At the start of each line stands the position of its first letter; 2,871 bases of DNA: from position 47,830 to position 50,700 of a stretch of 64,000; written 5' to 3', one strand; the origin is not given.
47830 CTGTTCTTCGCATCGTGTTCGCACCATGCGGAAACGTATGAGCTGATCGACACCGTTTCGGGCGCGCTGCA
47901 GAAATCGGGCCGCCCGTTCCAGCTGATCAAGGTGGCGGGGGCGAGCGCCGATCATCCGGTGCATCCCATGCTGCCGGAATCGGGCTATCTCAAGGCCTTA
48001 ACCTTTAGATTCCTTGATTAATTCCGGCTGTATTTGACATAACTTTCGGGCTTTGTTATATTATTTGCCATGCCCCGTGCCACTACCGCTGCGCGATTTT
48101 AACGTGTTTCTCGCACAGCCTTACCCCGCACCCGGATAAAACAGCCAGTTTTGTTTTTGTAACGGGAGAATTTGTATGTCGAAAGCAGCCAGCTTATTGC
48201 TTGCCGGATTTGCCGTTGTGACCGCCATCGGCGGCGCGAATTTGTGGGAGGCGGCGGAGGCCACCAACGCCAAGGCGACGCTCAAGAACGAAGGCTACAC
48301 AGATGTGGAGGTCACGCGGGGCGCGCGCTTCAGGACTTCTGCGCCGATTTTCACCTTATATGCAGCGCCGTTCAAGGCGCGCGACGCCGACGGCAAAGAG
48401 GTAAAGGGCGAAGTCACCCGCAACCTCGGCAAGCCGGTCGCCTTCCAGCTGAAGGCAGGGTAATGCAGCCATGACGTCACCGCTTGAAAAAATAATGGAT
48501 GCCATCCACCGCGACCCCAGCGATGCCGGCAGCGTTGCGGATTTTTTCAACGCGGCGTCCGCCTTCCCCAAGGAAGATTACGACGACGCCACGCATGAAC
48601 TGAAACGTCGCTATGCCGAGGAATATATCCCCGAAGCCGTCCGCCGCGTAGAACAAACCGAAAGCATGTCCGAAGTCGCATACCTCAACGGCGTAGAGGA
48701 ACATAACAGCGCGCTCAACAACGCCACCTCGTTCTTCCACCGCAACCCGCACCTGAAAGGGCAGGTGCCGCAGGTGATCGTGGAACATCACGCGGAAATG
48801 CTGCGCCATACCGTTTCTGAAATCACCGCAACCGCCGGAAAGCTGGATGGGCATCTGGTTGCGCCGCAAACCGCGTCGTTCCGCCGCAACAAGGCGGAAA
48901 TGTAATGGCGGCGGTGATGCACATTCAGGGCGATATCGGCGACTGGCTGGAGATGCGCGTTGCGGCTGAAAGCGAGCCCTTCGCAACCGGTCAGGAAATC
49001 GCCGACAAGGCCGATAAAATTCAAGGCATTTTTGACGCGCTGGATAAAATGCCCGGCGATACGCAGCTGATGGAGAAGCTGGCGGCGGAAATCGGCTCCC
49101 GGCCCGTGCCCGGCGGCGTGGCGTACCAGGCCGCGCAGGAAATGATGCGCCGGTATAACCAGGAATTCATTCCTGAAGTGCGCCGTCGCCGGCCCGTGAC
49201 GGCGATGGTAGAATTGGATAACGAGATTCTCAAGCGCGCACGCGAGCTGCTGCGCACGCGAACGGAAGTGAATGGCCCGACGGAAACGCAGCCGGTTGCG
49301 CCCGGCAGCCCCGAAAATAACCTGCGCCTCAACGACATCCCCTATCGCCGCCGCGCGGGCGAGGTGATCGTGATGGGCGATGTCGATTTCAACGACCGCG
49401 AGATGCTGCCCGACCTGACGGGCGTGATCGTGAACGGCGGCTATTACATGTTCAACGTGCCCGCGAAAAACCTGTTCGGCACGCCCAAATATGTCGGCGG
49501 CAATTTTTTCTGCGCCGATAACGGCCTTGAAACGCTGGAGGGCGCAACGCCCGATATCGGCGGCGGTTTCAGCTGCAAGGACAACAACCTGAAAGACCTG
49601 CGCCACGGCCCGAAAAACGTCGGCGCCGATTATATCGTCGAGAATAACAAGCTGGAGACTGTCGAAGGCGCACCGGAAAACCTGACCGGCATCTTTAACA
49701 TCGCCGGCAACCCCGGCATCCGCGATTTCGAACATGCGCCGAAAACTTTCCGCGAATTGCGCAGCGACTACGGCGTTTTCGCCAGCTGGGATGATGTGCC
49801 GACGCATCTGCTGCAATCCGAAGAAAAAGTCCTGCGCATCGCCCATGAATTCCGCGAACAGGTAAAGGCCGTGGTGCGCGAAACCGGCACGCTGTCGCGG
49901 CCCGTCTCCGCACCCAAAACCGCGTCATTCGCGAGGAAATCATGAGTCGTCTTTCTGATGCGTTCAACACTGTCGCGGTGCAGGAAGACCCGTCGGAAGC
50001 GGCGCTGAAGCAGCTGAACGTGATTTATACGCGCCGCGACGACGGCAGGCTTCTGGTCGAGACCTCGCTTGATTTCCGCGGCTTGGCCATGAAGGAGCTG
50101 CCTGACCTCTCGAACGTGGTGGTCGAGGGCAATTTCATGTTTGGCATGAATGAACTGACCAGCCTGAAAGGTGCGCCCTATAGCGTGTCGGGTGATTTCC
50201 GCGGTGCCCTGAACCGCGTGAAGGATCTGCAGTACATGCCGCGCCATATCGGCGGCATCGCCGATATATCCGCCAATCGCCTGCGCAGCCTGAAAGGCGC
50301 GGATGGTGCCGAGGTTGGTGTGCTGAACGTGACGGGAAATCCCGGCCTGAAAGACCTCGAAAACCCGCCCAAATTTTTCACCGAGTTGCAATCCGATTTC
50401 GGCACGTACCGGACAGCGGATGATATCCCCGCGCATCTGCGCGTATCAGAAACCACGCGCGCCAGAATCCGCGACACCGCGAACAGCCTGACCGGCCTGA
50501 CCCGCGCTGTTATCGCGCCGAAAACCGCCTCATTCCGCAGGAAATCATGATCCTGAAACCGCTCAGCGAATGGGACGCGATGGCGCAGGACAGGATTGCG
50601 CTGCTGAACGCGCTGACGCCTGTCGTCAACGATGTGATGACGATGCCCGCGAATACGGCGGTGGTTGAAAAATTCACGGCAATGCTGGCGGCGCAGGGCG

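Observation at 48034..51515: Promoter-led, translationally coupled operon of modular 21-aa LRR-like repeat proteins that all end in a conserved basic tail (............)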

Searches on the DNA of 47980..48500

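Call 68: search_rna_families(source=window, start=47980, end=48500, threshold=evalue, max_evalue=10)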
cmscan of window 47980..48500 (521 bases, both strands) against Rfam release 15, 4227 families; matches with E-value up to 10: 5.
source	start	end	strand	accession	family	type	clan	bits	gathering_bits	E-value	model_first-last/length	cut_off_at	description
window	48364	48439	+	RF02992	hya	Cis-reg;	-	22.5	56.8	0.15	1-72/72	no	hya RNA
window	48254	48284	-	RF03268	mir-1911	Gene; miRNA;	-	16.3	88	1.7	1-59/59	no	mir-1911 microRNA precursor family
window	48021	48065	+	RF01489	sbrA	Gene; sRNA;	-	13.9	45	5.7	1-71/71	no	Listeria sRNA sbrA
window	48224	48340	+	RF02247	Six3os1_2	Gene; lncRNA;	-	13.7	80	3.2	1-217/217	no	Six3os1 conserved region 2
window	48133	48160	+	RF01563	DdR13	Gene; snRNA; snoRNA; CD-box;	-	11.9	65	9.3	48-80/80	no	Dictyostelium snoRNA DdR13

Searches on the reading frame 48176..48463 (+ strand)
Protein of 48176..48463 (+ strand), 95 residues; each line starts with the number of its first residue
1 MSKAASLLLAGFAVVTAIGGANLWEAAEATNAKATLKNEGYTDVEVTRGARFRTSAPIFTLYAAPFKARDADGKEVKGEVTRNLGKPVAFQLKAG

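Call 3: search_protein_families(library=pfam, proteins=[window:48176-48463:+], max_evalue=1)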
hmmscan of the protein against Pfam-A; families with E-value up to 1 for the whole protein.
window:48176-48463:+ (95 aa): 2 families
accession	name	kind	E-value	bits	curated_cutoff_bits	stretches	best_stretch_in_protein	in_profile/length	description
PF21937.1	Yop-YscD_ppl_2nd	-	0.074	13.2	27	1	31-50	7-26/67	YscD/CdsD-like Bon-like domain 2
PF05036.18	SPOR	-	0.11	13.2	21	1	26-71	15-56/76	SPOR domain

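Call 4: search_protein_families(library=ncbifam, proteins=[window:48176-48463:+], max_evalue=1)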
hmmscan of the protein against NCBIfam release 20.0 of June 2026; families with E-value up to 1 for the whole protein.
window:48176-48463:+ (95 aa): 0 families

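Call 6: search_protein_families(library=phrogs, proteins=[window:48176-48463:+], max_evalue=1)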
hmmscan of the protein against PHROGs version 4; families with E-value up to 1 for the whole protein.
window:48176-48463:+ (95 aa): 0 families

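Call 108: search_protein_families(library=padloc, proteins=[window:48176-48463:+], max_evalue=0.1)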
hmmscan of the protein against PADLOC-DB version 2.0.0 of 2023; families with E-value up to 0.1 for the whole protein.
window:48176-48463:+ (95 aa): 0 families

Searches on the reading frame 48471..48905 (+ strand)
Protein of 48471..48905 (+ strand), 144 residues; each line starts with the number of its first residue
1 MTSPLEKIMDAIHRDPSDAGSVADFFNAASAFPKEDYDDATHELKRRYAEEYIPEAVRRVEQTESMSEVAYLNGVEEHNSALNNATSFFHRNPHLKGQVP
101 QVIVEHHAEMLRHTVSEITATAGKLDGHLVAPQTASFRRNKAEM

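Call 3: search_protein_families(library=pfam, proteins=[window:48471-48905:+], max_evalue=1)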
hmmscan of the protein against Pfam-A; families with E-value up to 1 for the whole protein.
window:48471-48905:+ (144 aa): 1 family
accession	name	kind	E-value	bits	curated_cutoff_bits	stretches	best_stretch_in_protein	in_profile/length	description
PF01527.26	HTH_Tnp_1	-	0.0039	17.8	24.1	1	45-78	4-38/75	Transposase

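Call 4: search_protein_families(library=ncbifam, proteins=[window:48471-48905:+], max_evalue=1)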
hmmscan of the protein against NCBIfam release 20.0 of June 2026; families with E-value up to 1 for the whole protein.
window:48471-48905:+ (144 aa): 0 families

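Call 6: search_protein_families(library=phrogs, proteins=[window:48471-48905:+], max_evalue=1)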
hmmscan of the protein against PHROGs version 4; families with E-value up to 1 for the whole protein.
window:48471-48905:+ (144 aa): 1 family
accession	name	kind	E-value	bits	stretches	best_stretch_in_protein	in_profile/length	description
phrog_17819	-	unknown function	0.086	13.7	1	45-70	3-29/60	-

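Call 108: search_protein_families(library=padloc, proteins=[window:48471-48905:+], max_evalue=0.1)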
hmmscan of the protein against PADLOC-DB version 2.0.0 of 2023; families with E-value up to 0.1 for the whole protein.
window:48471-48905:+ (144 aa): 0 families

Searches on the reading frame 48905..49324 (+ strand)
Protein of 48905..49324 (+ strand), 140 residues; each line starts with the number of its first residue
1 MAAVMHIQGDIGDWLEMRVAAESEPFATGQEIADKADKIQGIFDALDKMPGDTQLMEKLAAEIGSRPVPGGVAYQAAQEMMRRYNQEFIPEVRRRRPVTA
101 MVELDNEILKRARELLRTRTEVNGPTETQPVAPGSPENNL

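Call 109: search_solved_structures(query=window:48905-49324:+, max_evalue=10)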
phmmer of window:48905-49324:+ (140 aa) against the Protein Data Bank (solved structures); distinct sequences matched with E-value up to 10: 9.
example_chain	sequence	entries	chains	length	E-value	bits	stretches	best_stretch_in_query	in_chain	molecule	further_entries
9lbz_A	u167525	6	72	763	0.045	17.1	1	27-93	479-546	Probable portal protein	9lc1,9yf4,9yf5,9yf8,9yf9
7pw1_A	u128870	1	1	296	0.082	16.2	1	21-100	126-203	Haloalkane dehalogenase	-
3a2l_A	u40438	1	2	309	0.2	15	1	24-101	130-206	Haloalkane dehalogenase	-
3a2m_A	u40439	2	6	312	0.33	14.3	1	33-101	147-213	Haloalkane dehalogenase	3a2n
3afi_E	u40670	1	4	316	0.34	14.3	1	33-101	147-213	Haloalkane dehalogenase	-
2qvb_A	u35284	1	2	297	0.39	14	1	23-99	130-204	Haloalkane dehalogenase 3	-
2o2h_A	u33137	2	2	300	0.4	14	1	23-99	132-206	Haloalkane dehalogenase 3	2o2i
2jx3_A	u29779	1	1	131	1.1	12.5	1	35-95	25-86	Protein DEK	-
1sr2_A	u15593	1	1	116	1.7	12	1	31-74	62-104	Putative sensor-like histidine kinase yojN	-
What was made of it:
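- Tried and rejected: N-module against PDB sequences: nothing significant (call 109).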

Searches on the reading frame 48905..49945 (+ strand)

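Call 3: search_protein_families(library=pfam, proteins=[window:48905-49945:+], max_evalue=1)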
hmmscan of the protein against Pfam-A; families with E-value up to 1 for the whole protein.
window:48905-49945:+ (346 aa): 1 family
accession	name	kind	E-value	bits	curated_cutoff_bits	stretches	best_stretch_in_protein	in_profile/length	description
PF07216.17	LcrG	-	0.0023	18.3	24.1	1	53-97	23-68/91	LcrG protein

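Call 4: search_protein_families(library=ncbifam, proteins=[window:48905-49945:+], max_evalue=1)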
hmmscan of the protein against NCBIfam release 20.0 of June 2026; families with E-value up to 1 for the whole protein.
window:48905-49945:+ (346 aa): 2 families
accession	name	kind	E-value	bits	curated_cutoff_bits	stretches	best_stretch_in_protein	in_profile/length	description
TIGR02573.1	LcrG_PcrG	equivalog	0.0014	18.5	90.8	1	53-97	22-67/90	LcrG family type III secretion system chaperone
NF041551.1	YlcI_YnfO_N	subfamily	0.1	12.6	30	1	306-331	3-28/42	YlcI/YnfO family protein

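Call 6: search_protein_families(library=phrogs, proteins=[window:48905-49945:+], max_evalue=1)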
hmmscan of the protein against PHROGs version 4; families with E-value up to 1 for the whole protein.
window:48905-49945:+ (346 aa): 0 families

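Call 108: search_protein_families(library=padloc, proteins=[window:48905-49945:+], max_evalue=0.1)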
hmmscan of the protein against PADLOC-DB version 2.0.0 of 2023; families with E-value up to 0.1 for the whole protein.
window:48905-49945:+ (346 aa): 0 families

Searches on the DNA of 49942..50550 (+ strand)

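Call 81: search_rna_families(sources=[L012, L013, L014, L020, L025, L038, L042, L047, L050, L019, L015, L037, L046, L033, L007], threshold=gathering)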
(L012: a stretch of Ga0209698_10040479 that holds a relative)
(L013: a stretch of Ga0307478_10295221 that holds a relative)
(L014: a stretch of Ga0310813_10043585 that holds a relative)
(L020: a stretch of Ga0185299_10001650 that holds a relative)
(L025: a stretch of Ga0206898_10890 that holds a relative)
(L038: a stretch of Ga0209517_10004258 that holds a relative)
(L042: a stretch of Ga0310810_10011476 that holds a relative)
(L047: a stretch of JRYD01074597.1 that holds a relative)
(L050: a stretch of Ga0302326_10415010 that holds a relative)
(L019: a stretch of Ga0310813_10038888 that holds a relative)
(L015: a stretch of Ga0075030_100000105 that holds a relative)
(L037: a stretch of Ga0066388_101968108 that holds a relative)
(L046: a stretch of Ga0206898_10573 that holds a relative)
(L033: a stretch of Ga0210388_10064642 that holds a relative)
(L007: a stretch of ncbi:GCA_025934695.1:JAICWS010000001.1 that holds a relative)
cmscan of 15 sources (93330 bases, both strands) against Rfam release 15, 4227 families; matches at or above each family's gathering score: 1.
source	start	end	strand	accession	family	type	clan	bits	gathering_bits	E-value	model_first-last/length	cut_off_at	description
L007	11083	11166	-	RF00005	tRNA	Gene; tRNA;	CL00001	50.2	29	1.3e-07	1-71/71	no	tRNA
